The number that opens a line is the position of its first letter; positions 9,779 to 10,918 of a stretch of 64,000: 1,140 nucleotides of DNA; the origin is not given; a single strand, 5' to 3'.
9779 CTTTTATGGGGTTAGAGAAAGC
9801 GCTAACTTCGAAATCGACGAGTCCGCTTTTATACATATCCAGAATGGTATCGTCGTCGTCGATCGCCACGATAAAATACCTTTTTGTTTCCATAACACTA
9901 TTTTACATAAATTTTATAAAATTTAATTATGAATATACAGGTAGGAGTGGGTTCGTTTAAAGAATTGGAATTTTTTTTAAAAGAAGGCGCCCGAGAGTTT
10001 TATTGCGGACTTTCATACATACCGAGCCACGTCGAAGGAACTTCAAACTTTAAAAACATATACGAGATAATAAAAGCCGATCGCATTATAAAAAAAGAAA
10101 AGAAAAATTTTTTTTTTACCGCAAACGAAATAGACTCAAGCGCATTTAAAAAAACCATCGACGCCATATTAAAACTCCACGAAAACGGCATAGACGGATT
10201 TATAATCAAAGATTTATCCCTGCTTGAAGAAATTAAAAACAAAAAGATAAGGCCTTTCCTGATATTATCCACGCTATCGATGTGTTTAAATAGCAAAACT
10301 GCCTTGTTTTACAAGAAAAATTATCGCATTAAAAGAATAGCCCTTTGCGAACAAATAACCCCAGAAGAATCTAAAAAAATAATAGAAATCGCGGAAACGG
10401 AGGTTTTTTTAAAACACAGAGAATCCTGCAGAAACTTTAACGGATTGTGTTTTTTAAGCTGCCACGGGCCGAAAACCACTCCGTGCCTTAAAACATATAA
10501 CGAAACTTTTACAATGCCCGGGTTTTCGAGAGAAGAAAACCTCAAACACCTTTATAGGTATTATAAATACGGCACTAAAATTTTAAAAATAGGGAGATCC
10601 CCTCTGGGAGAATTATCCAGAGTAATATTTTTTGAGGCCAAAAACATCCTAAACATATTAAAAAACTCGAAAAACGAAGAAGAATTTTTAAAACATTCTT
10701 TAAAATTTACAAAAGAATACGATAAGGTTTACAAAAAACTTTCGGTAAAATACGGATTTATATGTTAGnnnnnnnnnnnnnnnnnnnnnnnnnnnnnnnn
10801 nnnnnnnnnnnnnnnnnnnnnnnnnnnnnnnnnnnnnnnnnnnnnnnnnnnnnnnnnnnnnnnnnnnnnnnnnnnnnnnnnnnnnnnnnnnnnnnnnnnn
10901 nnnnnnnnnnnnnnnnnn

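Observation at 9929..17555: U32-family Fe-S protein pair heading a single operon with chorismate mutase and all seven shikimate-pathway genes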

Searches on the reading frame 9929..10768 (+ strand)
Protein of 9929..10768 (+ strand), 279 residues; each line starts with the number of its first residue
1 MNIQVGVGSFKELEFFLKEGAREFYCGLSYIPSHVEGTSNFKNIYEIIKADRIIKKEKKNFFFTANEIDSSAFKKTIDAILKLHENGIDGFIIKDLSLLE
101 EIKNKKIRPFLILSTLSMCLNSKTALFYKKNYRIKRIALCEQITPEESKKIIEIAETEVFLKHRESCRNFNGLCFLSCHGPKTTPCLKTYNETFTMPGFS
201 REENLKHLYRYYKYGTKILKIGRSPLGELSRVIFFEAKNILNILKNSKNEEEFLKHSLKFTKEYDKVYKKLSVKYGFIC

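Call 3: search_protein_families(library=pfam, proteins=[window:9929-10768:+], max_evalue=0.1)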
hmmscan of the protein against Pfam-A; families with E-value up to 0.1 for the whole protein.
window:9929-10768:+ (279 aa): 2 families
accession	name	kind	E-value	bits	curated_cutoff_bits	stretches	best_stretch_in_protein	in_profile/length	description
PF01136.24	Peptidase_U32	-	9.7e-11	41.8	22.4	1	75-190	3-122/233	Peptidase family U32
PF14749.11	Acyl-CoA_ox_N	-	0.08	13.9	25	0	36-92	14-68/120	Acyl-coenzyme A oxidase N-terminal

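Call 4: search_protein_families(library=ncbifam, proteins=[window:9929-10768:+], max_evalue=0.1)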
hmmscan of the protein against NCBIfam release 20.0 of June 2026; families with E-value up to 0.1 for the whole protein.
window:9929-10768:+ (279 aa): 1 family
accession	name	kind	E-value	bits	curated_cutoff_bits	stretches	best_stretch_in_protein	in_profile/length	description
NF047963.1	quinone_UbiU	equivalog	1.8e-08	33.9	440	1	5-185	5-187/331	ubiquinone anaerobic biosynthesis protein UbiU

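Call 5: find_homologous_proteins(query=window:9929-10768:+)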
Query window:9929-10768:+ (279 aa): 21 proteins with E <= 0.001 among 1226 candidates.
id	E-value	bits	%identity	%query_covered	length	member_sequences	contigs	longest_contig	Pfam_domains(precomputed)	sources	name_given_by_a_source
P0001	8.0e-180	614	100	100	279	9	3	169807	PF01136.26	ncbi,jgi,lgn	-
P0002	3.2e-169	579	94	100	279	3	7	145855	PF01136.26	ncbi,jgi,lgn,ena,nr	ncbi:MAG TPA: U32 family peptidase [Elusimicrobiales bacterium]|nr:U32 family peptidase [Elusimicrob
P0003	1.6e-123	430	70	100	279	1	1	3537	PF01136.26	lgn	-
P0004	1.1e-116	407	68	99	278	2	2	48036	PF01136.26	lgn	-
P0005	1.0e-98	348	59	99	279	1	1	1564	PF01136.26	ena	-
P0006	7.3e-90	319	55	100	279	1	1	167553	PF01136.26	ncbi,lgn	ncbi:MAG: U32 family peptidase [Elusimicrobiota bacterium]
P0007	1.0e-75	273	48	98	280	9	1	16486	PF01136.26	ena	-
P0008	2.1e-74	269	49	97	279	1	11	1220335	PF01136.26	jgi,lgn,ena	-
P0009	1.3e-73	266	47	97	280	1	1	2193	PF01136.26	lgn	-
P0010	1.2e-69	253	46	97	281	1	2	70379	PF01136.26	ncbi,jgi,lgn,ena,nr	ncbi:MAG TPA: hypothetical protein DCL44_04895 [Elusimicrobia bacterium]|nr:hypothetical protein [El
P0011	2.4e-69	252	45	99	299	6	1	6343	PF01136.26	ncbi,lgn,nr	ncbi:MAG: U32 family peptidase [Elusimicrobia bacterium]|nr:U32 family peptidase [Elusimicrobiota ba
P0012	3.2e-69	252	46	97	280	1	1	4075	PF01136.26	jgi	jgi:collagenase-like PrtC family protease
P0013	3.1e-67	245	45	94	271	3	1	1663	PF01136.26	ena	-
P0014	4.5e-65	238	42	96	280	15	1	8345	PF01136.26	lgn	-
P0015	7.1e-64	234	59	63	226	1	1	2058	PF01136.26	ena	-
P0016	1.4e-63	233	42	97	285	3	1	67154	PF01136.26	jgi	-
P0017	2.1e-61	226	42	99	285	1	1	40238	PF01136.26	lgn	-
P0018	2.3e-61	226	43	96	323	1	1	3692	PF01136.26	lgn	-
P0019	4.6e-61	225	48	96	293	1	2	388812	PF01136.26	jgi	jgi:Peptidase family U32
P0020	5.7e-58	215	44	96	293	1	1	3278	PF01136.26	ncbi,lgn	-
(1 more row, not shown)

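Call 8: find_encoding_contigs(protein=P0006, flank=10000, max_places=2)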
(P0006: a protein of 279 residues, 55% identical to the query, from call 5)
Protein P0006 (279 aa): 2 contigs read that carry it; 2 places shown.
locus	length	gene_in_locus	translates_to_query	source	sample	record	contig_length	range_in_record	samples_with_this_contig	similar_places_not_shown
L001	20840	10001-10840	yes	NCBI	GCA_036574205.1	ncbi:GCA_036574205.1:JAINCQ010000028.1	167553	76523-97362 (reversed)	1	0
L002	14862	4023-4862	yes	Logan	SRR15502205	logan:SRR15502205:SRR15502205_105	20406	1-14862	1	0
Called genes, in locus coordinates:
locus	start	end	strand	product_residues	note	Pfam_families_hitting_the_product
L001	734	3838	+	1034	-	PF13395:HNH_4, PF18541:RuvC_III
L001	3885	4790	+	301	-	PF01867:Cas_Cas1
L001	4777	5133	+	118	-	PF09827:CRISPR_Cas2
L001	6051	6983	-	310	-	PF01073:3Beta_HSD, PF01370:Epimerase, PF02719:Polysacc_synt_2 (faint), PF04321:RmlD_sub_bind, PF07993:NAD_binding_4 (faint), PF16363:GDP_Man_Dehyd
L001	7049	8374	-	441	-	PF03721:UDPG_MGDP_dh_N, PF00984:UDPG_MGDP_dh, PF03720:UDPG_MGDP_dh_C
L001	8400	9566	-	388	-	-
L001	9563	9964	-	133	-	PF00072:Response_reg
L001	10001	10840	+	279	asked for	PF01136:Peptidase_U32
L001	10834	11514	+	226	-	-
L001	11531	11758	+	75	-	PF01817:CM_2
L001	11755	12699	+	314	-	PF00793:DAHP_synth_1, PF03102:NeuB (weak)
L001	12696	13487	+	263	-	PF08501:Shikimate_dh_N, PF01488:Shikimate_DH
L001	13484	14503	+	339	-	PF01264:Chorismate_synt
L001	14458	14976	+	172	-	PF13189:Cytidylate_kin2 (faint), PF13238:AAA_18 (weak), PF01202:SKI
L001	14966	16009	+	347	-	PF01761:DHQ_synthase, PF24621:DHQS_C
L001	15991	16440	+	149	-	PF01220:DHquinase_II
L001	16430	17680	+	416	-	PF00275:EPSP_synthase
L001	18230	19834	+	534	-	PF01555:N6_N4_Mtase, PF13847:Methyltransf_31 (weak)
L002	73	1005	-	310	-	PF01073:3Beta_HSD, PF01370:Epimerase, PF02719:Polysacc_synt_2 (faint), PF04321:RmlD_sub_bind, PF07993:NAD_binding_4 (faint), PF16363:GDP_Man_Dehyd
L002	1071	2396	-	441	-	PF03721:UDPG_MGDP_dh_N, PF00984:UDPG_MGDP_dh, PF03720:UDPG_MGDP_dh_C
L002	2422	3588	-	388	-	-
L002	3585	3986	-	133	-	PF00072:Response_reg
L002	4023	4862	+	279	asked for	PF01136:Peptidase_U32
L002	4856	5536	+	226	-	-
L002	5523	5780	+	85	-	PF01817:CM_2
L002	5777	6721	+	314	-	PF00793:DAHP_synth_1, PF03102:NeuB (weak)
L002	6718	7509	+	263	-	PF08501:Shikimate_dh_N, PF01488:Shikimate_DH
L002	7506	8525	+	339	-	PF01264:Chorismate_synt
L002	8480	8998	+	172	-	PF13189:Cytidylate_kin2 (faint), PF13238:AAA_18 (weak), PF01202:SKI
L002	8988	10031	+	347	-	PF01761:DHQ_synthase, PF24621:DHQS_C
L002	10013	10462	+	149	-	PF01220:DHquinase_II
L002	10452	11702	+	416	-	PF00275:EPSP_synthase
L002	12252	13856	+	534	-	PF01555:N6_N4_Mtase, PF13847:Methyltransf_31 (weak)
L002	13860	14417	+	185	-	PF09520:HinfI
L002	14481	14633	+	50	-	PF09520:HinfI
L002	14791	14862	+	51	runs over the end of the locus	-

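Call 9: find_encoding_contigs(protein=P0008, flank=10000, max_places=2)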
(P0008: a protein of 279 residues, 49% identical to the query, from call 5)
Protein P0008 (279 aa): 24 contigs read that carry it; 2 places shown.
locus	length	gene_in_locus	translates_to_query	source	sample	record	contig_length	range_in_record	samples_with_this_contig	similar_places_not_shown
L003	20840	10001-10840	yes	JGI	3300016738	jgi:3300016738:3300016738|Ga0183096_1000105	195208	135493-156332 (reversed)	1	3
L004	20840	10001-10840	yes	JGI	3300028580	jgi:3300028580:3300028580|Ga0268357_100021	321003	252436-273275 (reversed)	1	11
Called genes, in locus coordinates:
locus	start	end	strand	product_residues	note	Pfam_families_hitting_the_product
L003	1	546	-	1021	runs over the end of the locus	PF13476:AAA_23, PF13555:AAA_29 (weak), PF13558:SbcC_Walker_B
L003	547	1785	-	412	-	PF00149:Metallophos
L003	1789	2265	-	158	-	PF04073:tRNA_edit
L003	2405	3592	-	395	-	PF04371:PAD_porph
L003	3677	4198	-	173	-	PF01661:Macro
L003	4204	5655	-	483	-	PF08323:Glyco_transf_5, PF13439:Glyco_transf_4 (faint), PF00534:Glycos_transf_1, PF13692:Glyco_trans_1_4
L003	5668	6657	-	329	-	PF01087:GalP_UDP_transf, PF16285:DUF4931_N (weak), PF16268:DUF4921, PF02744:GalP_UDP_tr_C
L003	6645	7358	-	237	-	PF04079:SMC_ScpB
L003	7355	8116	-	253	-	PF02616:SMC_ScpA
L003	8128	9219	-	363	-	PF00579:tRNA-synt_1b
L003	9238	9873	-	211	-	PF02163:Peptidase_M50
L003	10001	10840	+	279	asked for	PF01136:Peptidase_U32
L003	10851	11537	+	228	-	-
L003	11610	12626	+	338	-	PF02729:OTCace_N, PF00185:OTCace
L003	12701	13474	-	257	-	PF10609:ParA, PF01656:CbiA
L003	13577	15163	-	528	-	PF00009:GTP_EFTU, PF01926:MMR_HSR1 (weak), PF22042:EF-G_D2, PF03144:GTP_EFTU_D2, PF16658:RF3_C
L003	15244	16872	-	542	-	PF00171:Aldedh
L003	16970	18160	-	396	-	PF00155:Aminotran_1_2, PF01053:Cys_Met_Meta_PP (weak)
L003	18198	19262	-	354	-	PF08240:ADH_N, PF16912:Glu_dehyd_C (weak), PF00107:ADH_zinc_N, PF13602:ADH_zinc_N_2 (weak)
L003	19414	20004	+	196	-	PF02592:Vut_1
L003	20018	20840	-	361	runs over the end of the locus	-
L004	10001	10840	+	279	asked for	PF01136:Peptidase_U32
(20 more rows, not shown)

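Call 10: find_encoding_contigs(protein=P0019, flank=10000, max_places=2)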
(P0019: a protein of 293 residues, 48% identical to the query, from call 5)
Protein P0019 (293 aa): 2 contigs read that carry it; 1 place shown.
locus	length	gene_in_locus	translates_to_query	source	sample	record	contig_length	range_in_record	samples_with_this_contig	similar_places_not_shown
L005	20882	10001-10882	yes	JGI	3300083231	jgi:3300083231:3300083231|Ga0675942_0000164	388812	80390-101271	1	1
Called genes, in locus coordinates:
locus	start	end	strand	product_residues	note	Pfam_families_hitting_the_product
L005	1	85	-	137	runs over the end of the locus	-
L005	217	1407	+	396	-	-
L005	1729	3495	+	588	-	PF02518:HATPase_c, PF13589:HATPase_c_3, PF01119:DNA_mis_repair, PF08676:MutL_C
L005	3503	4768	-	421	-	PF00275:EPSP_synthase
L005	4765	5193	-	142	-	PF01220:DHquinase_II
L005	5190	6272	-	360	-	PF13685:Fe-ADH_2 (weak), PF01761:DHQ_synthase, PF24621:DHQS_C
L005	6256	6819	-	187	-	PF13238:AAA_18, PF01202:SKI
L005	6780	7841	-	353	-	PF01264:Chorismate_synt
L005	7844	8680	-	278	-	PF08501:Shikimate_dh_N, PF18317:SDH_C (weak)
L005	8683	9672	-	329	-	PF00793:DAHP_synth_1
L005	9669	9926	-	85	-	PF01817:CM_2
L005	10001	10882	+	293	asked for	PF01136:Peptidase_U32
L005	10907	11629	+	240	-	-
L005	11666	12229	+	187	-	PF00881:Nitroreductase, PF14512:TM1586_NiRdase (weak), PF00881:Nitroreductase, PF14512:TM1586_NiRdase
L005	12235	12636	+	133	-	-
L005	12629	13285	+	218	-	-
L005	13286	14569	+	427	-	PF07969:Amidohydro_3 (faint), PF12890:DHOase, PF01979:Amidohydro_1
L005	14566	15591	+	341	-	PF01180:DHO_dh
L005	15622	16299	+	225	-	PF00215:OMPdecase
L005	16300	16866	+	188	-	PF00156:Pribosyltran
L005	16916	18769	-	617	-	-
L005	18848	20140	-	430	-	PF07690:MFS_1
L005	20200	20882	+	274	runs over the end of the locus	-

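Call 27: find_related_loci(query=A1, collection=genome_contigs, flank=10000)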
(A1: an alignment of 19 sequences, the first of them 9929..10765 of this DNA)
Query A1 (279 aa) in genome_contigs; peptide patterns used: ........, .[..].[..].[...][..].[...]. (x = any residue, [..] = any of these).
52 stretches matched a pattern; 9 encode a relative of the query (tblastn E <= 1e-3); 9 distinct loci.
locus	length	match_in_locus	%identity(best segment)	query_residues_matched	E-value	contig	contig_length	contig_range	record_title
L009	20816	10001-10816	46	1-267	6e-78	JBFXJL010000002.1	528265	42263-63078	MAG: Elusimicrobiales bacterium isolate CA_2019_TPIn_50 NODE_29_length_528265_cov_37.272147_TPIn, whole genome shotgun s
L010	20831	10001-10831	45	1-272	5e-78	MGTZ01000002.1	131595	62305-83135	MAG: Elusimicrobia bacterium GWB2_63_16 gwb2_scaffold_109, whole genome shotgun sequence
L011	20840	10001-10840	45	1-277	2e-77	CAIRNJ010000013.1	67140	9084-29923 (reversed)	MAG: uncultured Elusimicrobia bacterium isolate MJ_bin-1308 genome assembly, contig: bin-1308:013/112, whole genome shot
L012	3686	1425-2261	49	1-274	2e-76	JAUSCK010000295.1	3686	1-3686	MAG: Elusimicrobiota bacterium isolate E14_concoct.bin.112_sub E14_k141_205437, whole genome shotgun sequence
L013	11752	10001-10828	42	1-271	4e-73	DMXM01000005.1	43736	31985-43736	MAG TPA_asm: Elusimicrobia bacterium isolate UBA11697 contig_976, whole genome shotgun sequence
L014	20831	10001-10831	46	1-271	1e-72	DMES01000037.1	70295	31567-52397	MAG TPA_asm: Elusimicrobia bacterium isolate UBA9634 contig_4723, whole genome shotgun sequence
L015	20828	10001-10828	43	1-271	2e-70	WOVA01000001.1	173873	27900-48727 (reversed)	MAG: Elusimicrobia bacterium isolate X2_MetaBAT.4 scaffold_26, whole genome shotgun sequence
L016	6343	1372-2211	45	1-277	2e-69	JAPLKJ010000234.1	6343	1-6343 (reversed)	MAG: Elusimicrobia bacterium isolate LacPavin_0920_WC70_MAG_61_9 LacPavin_0920_WC70_scaffold_938757, whole genome shotgu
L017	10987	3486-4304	42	1-268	7e-65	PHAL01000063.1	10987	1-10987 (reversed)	MAG: Elusimicrobia bacterium HGW-Elusimicrobia-3 08E140C01_scaffold_3836, whole genome shotgun sequence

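Call 30: predict_structure(alignment_id=A1)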
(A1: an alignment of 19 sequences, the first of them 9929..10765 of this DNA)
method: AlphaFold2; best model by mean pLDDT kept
length: 279 residues; sequences in the alignment: 19
mean_pLDDT: 86.6   pTM: 0.86
mean pLDDT of the five models: 86.6, 85.5, 85.5, 85.3, 85.0
residues with pLDDT >= 90: 174; 70-90: 63; 50-70: 31; < 50: 11
segments of 3 or more residues with pLDDT < 50: 169-177
pLDDT, mean of each block of 10 residues (from residue 1): 93 96 93 68 96 98 89 94 97 93 95 78 94 94 88 94 60 43 66 73 92 95 80 93 97 98 91 75
secondary structure, 60 per line:
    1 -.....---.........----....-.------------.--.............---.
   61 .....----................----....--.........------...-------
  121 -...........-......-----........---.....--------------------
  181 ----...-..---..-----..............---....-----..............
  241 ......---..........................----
elements in order: E2-6 H10-18 E23-26 H44-56 E60-65 H70-85 E90-93 H96-104 E111-113 H122-132 E134-139 H145-152 E156-160 H201-214 E218-221 H227-246 H250-275

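Call 35: fold_search(model_id=the predicted structure, library=pdb)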
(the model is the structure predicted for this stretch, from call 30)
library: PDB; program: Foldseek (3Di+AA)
matches with E <= 10: 1755; with E <= 0.001: 112
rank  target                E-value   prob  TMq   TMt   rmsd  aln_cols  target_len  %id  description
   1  5d88                  8.2e-07  1.00  0.50  0.55   6.4       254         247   10  The Structure of the U32 Peptidase Mk0906 (released 2015-12-02)
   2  9hhy_A                2.1e-06  1.00  0.45  0.44  14.2       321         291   10  Crystal Structure of the Coxiella burnetii 2-methylisocitrate lyase Bound to Inhibitor Isocitric Acid (released 2025-08-13)
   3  1xg3_B                2.7e-06  1.00  0.44  0.43  13.4       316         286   11  Crystal structure of the C123S 2-methylisocitrate lyase mutant from Escherichia coli in complex with the reaction prod (released 2005-03-01)
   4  9hhy_C                2.8e-06  1.00  0.45  0.44  14.2       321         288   10  Crystal Structure of the Coxiella burnetii 2-methylisocitrate lyase Bound to Inhibitor Isocitric Acid (released 2025-08-13)
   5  9hhy_I                3.6e-06  1.00  0.45  0.44  14.3       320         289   10  Crystal Structure of the Coxiella burnetii 2-methylisocitrate lyase Bound to Inhibitor Isocitric Acid (released 2025-08-13)
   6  9hhy_D                4.4e-06  1.00  0.45  0.44  14.2       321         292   10  Crystal Structure of the Coxiella burnetii 2-methylisocitrate lyase Bound to Inhibitor Isocitric Acid (released 2025-08-13)
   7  9hhy_B                4.9e-06  1.00  0.45  0.44  14.0       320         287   10  Crystal Structure of the Coxiella burnetii 2-methylisocitrate lyase Bound to Inhibitor Isocitric Acid (released 2025-08-13)
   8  9hhy_E                5.6e-06  1.00  0.45  0.44  13.7       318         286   10  Crystal Structure of the Coxiella burnetii 2-methylisocitrate lyase Bound to Inhibitor Isocitric Acid (released 2025-08-13)
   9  9hgk_A                5.6e-06  1.00  0.45  0.42  14.1       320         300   11  Crystal Structure of the Coxiella burnetii 2-methylisocitrate lyase (released 2025-08-13)
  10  1xg4_A                6.3e-06  1.00  0.44  0.43  13.6       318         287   11  Crystal Structure of the C123S 2-Methylisocitrate Lyase Mutant from Escherichia coli in complex with the inhibitor iso (released 2005-03-01)
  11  1o5q_A                8.1e-06  1.00  0.44  0.45  13.4       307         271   12  Crystal Structure of Pyruvate and Mg2+ bound 2-methylisocitrate lyase (PrpB) from Salmonella typhimurium (released 2003-11-25)
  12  1xg3_A                8.1e-06  1.00  0.44  0.43  13.6       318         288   11  Crystal structure of the C123S 2-methylisocitrate lyase mutant from Escherichia coli in complex with the reaction prod (released 2005-03-01)
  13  9hra_G                9.2e-06  1.00  0.46  0.46  13.7       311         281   10  Crystal Structure of the Coxiella burnetii 2-methylisocitrate lyase Bound to Products Succinic and Pyruvic Acid (released 2025-08-13)
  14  9hgo_A                9.8e-06  1.00  0.47  0.45  14.7       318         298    9  Crystal Structure of the Coxiella burnetii E110Q Mutant 2-methylisocitrate lyase (released 2025-08-13)
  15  9hhs_A                9.8e-06  1.00  0.45  0.43  13.9       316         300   10  Crystal Structure of the Coxiella burnetii R152Q Mutant 2-methylisocitrate lyase (released 2025-08-13)
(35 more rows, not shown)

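Call 46: search_solved_structures(query=A1, max_evalue=1)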
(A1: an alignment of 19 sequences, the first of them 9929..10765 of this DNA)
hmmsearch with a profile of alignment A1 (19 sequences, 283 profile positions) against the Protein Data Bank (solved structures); distinct sequences matched with E-value up to 1: 1.
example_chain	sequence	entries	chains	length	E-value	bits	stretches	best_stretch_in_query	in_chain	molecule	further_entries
7tgh_J1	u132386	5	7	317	0.66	12.5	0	117-173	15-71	DnaJ domain protein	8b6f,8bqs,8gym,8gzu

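Call 54: find_encoding_contigs(protein=P0010, flank=10000, max_places=1)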
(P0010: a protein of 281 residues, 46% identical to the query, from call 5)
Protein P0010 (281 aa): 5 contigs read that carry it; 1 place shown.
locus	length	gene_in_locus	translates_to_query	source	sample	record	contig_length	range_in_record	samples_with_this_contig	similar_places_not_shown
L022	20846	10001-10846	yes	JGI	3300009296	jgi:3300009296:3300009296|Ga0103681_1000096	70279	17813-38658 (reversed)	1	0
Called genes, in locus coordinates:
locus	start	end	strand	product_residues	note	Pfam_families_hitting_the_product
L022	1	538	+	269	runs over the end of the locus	PF12146:Hydrolase_4, PF00561:Abhydrolase_1 (weak), PF12697:Abhydrolase_6, PF07859:Abhydrolase_3 (faint)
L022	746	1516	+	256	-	-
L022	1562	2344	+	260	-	-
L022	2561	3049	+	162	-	PF27806:HxsD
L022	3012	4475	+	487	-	PF04055:Radical_SAM (weak), PF13353:Fer4_12 (weak)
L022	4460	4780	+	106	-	PF27806:HxsD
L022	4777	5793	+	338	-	-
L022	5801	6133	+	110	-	-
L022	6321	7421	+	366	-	PF04055:Radical_SAM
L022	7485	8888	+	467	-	PF13353:Fer4_12 (weak), PF04055:Radical_SAM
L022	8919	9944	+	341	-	PF04055:Radical_SAM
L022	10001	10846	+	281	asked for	PF01136:Peptidase_U32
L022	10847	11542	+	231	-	-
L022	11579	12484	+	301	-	PF04055:Radical_SAM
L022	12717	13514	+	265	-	PF04055:Radical_SAM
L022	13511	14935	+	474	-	PF04055:Radical_SAM, PF13353:Fer4_12 (faint)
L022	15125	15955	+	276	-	PF04055:Radical_SAM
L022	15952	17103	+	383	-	-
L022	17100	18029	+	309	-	PF04055:Radical_SAM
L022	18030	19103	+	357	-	PF04055:Radical_SAM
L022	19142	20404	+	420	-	PF04055:Radical_SAM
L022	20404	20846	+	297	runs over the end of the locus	PF04055:Radical_SAM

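Call 55: find_encoding_contigs(protein=P0016, flank=10000, max_places=1)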
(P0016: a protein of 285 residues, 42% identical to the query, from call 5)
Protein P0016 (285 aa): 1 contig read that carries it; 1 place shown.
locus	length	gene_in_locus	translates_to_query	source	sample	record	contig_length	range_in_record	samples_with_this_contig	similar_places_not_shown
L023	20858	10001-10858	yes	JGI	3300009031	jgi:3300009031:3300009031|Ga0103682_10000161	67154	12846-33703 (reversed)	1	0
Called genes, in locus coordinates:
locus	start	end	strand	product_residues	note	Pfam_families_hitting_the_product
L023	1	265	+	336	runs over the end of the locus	PF04055:Radical_SAM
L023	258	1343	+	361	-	PF04055:Radical_SAM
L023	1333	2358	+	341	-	PF04055:Radical_SAM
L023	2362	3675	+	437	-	PF04055:Radical_SAM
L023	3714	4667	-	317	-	PF04055:Radical_SAM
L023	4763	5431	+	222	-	PF01902:Diphthami_syn_2_N (faint)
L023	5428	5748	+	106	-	-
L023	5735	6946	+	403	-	-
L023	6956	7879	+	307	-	PF04055:Radical_SAM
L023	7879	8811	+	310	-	PF01136:Peptidase_U32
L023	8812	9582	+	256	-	-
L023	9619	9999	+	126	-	-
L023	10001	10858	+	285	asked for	PF01136:Peptidase_U32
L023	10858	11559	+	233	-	-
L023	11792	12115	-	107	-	PF21804:Transposase_29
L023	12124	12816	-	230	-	-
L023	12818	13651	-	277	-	PF01136:Peptidase_U32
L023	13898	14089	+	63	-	-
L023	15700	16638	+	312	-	PF04055:Radical_SAM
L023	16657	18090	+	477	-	PF13353:Fer4_12 (weak), PF04055:Radical_SAM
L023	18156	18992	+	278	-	PF04055:Radical_SAM (weak)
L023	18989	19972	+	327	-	PF04055:Radical_SAM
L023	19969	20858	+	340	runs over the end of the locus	PF13353:Fer4_12 (weak), PF04055:Radical_SAM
